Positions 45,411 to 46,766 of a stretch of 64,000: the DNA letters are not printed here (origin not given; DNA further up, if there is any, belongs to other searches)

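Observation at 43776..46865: Three-gene cassette of an MbnP-like protein, a di-haem cytochrome c peroxidase (MbnH/MauG-like) and a T9SS-sorted YHYH-family protein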

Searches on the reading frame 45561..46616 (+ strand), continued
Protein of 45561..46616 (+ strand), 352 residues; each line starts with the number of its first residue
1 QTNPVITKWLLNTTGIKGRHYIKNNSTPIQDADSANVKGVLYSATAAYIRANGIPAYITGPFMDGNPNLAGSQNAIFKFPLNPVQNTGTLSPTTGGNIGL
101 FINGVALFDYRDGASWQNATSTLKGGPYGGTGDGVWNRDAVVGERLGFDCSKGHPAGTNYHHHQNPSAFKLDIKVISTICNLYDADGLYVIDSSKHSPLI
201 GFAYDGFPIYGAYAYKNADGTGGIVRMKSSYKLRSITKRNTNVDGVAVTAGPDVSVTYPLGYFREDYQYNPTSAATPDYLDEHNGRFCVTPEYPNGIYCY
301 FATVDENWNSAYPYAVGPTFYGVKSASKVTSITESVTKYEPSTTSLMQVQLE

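Call 80: find_encoding_contigs(protein=P0473, flank=5000, max_places=2)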
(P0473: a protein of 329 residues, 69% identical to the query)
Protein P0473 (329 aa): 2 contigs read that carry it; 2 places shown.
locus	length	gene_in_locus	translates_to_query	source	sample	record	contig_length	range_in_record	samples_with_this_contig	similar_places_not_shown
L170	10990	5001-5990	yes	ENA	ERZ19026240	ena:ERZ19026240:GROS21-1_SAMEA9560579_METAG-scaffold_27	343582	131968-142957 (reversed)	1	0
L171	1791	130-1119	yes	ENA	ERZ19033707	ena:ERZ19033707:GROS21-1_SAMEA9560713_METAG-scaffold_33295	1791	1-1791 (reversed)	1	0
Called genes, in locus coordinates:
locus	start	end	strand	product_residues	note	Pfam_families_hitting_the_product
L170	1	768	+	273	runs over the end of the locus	PF00005:ABC_tran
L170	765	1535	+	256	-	PF00528:BPD_transp_1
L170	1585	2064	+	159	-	PF00383:dCMP_cyt_deam_1, PF14437:MafB19-deam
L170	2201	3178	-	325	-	PF00849:PseudoU_synth_2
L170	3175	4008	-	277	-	PF17773:UPF0176_N, PF00581:Rhodanese (weak)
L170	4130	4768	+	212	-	PF14681:UPRTase, PF00156:Pribosyltran (weak)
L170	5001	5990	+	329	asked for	PF14240:YHYH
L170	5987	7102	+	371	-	PF13795:HupE_UreJ_2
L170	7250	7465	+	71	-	-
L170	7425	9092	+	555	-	PF08811:DUF1800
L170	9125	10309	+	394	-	PF07394:DUF1501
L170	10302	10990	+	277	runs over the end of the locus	PF13714:PEP_mutase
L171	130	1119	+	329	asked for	PF14240:YHYH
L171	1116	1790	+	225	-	?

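Call 81: find_encoding_contigs(protein=P0423, flank=5000, max_places=2)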
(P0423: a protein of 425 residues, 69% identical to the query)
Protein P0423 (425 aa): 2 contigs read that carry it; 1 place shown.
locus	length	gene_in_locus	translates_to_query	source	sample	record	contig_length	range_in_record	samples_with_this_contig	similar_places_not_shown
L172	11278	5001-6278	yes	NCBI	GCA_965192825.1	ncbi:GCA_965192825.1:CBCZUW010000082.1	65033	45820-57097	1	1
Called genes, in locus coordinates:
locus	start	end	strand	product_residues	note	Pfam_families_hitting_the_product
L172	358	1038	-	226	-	PF00072:Response_reg, PF00486:Trans_reg_C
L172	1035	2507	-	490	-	PF00672:HAMP, PF00512:HisKA, PF02518:HATPase_c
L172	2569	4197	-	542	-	PF00041:fn3 (weak), PF00884:Sulfatase, PF16347:SGSH_C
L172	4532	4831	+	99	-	-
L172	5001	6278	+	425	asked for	PF00041:fn3 (weak), PF14240:YHYH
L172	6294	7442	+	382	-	PF13795:HupE_UreJ_2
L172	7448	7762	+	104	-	-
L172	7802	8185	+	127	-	PF06993:DUF1304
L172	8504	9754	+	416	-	PF01595:CNNM, PF00571:CBS, PF03471:CorC_HlyC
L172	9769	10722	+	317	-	PF03547:Mem_trans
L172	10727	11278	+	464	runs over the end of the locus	PF00929:RNase_T, PF01541:GIY-YIG (faint), PF27096:UvrC_M, PF27115:Cho_C (faint)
